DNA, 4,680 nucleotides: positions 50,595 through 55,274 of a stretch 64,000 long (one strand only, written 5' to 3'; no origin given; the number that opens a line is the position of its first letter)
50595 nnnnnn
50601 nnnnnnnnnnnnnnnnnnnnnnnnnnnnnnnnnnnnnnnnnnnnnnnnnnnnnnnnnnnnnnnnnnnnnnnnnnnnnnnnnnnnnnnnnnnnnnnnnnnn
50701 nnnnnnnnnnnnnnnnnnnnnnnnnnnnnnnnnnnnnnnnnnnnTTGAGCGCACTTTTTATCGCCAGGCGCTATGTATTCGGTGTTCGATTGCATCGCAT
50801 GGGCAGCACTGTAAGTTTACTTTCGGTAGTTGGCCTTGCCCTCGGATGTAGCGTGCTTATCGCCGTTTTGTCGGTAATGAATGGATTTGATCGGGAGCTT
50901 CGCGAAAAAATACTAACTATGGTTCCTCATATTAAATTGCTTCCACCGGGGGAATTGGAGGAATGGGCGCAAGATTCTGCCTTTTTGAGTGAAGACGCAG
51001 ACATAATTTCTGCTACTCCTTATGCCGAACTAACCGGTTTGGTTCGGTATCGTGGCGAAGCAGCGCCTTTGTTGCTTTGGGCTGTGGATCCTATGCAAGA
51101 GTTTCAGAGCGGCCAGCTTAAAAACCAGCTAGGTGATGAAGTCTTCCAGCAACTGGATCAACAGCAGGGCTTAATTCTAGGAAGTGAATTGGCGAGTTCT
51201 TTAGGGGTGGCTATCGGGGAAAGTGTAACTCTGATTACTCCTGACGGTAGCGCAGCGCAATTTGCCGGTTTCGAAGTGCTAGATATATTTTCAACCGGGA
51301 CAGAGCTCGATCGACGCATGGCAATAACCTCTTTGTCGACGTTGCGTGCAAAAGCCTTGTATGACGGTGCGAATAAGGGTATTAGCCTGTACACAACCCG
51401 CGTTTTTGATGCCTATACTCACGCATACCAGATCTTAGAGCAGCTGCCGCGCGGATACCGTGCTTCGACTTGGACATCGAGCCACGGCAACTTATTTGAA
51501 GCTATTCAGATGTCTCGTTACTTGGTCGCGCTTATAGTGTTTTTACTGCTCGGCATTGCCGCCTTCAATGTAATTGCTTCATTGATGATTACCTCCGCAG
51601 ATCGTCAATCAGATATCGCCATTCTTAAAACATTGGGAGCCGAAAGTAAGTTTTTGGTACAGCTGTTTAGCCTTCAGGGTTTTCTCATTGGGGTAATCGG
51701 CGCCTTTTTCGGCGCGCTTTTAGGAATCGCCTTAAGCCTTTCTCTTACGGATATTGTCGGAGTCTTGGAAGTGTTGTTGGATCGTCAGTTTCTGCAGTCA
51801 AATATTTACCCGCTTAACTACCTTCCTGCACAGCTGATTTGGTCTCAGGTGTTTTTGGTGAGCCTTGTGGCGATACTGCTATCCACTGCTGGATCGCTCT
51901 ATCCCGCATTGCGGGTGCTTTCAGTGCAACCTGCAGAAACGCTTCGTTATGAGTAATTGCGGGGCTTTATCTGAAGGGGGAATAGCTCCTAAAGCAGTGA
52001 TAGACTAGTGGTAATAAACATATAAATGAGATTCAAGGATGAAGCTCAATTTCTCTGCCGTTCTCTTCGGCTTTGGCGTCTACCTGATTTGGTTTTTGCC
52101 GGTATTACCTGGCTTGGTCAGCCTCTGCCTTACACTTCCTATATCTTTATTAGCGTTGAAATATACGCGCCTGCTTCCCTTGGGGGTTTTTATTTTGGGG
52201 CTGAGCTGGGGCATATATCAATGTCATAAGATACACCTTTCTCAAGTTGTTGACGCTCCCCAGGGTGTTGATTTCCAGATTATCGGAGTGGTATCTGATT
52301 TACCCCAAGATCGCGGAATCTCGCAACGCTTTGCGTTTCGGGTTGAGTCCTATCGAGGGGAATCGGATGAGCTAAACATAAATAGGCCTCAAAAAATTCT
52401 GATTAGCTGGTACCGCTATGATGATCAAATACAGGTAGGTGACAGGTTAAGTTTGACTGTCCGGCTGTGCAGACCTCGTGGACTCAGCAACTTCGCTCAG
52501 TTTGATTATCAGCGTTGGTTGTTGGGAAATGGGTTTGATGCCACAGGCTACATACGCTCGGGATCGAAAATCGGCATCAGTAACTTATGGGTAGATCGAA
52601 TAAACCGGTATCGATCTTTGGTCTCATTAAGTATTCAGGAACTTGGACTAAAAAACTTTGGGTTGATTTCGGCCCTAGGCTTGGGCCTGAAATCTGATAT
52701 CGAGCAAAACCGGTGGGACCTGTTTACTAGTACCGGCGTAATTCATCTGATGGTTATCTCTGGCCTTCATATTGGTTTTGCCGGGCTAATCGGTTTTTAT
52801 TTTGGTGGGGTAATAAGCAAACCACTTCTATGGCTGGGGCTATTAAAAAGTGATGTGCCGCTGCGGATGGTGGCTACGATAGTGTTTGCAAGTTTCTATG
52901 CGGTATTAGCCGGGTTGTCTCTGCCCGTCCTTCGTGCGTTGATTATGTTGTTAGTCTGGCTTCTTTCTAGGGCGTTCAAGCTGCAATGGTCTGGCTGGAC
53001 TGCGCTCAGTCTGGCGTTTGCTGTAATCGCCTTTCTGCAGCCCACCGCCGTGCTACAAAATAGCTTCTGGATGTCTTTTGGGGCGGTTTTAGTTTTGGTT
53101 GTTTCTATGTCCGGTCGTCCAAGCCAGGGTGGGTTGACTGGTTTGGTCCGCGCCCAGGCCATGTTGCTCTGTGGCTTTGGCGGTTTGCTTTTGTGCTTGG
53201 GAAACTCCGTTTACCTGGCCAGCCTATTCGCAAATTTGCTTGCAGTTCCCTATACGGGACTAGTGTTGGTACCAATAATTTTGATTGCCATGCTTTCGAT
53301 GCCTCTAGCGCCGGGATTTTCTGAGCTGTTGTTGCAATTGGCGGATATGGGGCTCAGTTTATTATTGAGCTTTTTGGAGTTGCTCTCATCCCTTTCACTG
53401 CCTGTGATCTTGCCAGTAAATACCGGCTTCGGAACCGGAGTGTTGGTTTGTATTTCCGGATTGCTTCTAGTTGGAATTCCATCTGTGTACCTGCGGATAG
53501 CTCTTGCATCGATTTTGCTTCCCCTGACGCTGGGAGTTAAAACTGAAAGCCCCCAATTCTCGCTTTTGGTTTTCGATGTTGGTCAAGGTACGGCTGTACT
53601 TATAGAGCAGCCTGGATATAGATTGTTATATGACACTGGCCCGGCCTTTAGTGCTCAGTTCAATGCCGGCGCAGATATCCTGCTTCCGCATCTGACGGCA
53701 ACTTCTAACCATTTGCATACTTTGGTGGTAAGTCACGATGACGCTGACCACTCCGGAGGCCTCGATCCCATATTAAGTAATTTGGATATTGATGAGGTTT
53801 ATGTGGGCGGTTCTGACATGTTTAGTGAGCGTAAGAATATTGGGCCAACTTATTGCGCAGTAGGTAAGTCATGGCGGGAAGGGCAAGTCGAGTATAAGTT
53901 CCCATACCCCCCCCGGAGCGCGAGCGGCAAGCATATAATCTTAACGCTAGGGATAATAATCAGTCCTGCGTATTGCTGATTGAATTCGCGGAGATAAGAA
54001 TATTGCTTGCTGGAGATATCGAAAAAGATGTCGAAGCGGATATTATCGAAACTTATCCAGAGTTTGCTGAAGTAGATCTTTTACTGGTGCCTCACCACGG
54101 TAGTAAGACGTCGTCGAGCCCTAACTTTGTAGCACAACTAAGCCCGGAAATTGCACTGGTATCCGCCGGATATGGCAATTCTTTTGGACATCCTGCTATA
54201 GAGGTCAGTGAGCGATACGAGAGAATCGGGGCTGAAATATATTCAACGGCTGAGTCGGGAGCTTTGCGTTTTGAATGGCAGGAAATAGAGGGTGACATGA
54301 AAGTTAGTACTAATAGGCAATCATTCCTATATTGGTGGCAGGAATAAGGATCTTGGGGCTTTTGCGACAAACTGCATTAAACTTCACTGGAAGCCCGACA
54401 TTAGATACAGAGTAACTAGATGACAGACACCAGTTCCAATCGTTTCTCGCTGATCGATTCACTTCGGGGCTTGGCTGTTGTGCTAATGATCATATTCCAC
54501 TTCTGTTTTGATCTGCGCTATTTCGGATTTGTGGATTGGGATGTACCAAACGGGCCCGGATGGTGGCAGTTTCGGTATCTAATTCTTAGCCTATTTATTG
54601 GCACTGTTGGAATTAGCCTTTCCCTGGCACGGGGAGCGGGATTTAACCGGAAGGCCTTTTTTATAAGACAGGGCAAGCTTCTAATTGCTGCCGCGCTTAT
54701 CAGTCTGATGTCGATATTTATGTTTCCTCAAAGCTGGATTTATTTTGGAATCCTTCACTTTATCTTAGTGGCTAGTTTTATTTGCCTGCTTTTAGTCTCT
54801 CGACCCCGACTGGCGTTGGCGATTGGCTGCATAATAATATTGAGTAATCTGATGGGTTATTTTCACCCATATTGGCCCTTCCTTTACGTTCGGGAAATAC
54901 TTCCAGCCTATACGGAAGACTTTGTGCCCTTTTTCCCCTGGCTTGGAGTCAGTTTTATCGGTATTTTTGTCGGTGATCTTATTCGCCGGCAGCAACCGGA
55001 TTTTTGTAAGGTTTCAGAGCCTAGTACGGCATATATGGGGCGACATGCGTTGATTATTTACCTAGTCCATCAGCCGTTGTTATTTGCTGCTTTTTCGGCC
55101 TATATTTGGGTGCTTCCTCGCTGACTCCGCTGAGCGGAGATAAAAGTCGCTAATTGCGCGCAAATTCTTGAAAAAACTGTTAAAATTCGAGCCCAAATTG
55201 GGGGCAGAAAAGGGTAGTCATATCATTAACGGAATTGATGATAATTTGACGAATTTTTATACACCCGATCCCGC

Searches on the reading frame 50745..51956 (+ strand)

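Call 78: search_protein_families(library=pfam, proteins=[window:50745-51956:+], max_evalue=0.00001)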
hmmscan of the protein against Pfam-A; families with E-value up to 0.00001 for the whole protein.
window:50745-51956:+ (403 aa): 2 families
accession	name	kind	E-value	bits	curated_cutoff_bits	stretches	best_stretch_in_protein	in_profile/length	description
PF02687.27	FtsX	-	4.3e-14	53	25.5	1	263-396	2-120/120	FtsX-like permease C-terminal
PF12704.14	MacB_PCD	-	9.7e-10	39.5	27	1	24-204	1-180/207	MacB-like periplasmic core domain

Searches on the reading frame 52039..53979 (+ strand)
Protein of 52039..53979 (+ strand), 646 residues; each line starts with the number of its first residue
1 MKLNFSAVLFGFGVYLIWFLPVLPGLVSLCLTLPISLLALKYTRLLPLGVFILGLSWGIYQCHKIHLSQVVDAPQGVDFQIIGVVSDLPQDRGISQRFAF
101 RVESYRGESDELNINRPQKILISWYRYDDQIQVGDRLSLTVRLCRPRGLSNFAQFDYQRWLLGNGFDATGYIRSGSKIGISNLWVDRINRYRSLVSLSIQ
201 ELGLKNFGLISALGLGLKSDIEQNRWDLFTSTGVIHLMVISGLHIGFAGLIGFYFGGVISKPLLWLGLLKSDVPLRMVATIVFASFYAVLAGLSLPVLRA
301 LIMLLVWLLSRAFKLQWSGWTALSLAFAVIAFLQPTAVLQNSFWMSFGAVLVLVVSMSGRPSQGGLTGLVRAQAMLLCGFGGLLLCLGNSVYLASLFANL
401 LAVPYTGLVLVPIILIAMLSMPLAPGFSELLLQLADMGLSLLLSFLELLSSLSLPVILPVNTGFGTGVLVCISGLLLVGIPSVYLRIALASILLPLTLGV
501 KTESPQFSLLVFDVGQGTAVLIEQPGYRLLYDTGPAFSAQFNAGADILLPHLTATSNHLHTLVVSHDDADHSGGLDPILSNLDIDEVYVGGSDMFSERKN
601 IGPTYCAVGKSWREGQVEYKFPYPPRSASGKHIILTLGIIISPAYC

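Call 78: search_protein_families(library=pfam, proteins=[window:52039-53979:+], max_evalue=0.00001)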
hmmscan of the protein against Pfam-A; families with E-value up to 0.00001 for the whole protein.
window:52039-53979:+ (646 aa): 3 families
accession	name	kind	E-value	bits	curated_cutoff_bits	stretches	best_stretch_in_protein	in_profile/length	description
PF03772.21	Competence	-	4.2e-47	161.2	23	1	214-479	2-264/270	Competence protein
PF13567.11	DUF4131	-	3.3e-25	89.1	31.6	1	21-177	4-164/165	Domain of unknown function (DUF4131)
PF00753.33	Lactamase_B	-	1.3e-06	29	22.7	1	513-593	2-78/196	Metallo-beta-lactamase superfamily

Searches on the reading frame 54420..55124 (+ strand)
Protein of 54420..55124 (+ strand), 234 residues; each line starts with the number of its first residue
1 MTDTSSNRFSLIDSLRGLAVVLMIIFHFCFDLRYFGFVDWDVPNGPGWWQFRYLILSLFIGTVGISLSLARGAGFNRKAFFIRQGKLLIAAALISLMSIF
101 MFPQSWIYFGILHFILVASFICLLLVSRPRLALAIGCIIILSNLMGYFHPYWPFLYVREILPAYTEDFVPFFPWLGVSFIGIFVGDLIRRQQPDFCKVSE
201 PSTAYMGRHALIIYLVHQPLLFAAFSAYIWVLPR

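Call 78: search_protein_families(library=pfam, proteins=[window:54420-55124:+], max_evalue=0.00001)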
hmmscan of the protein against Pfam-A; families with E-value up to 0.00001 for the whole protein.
window:54420-55124:+ (234 aa): 1 family
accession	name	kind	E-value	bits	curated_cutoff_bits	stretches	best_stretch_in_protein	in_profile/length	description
PF07786.18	HGSNAT_cat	-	2.7e-58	197.6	22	1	8-219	1-222/222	Heparan-alpha-glucosaminide N-acetyltransferase, catalytic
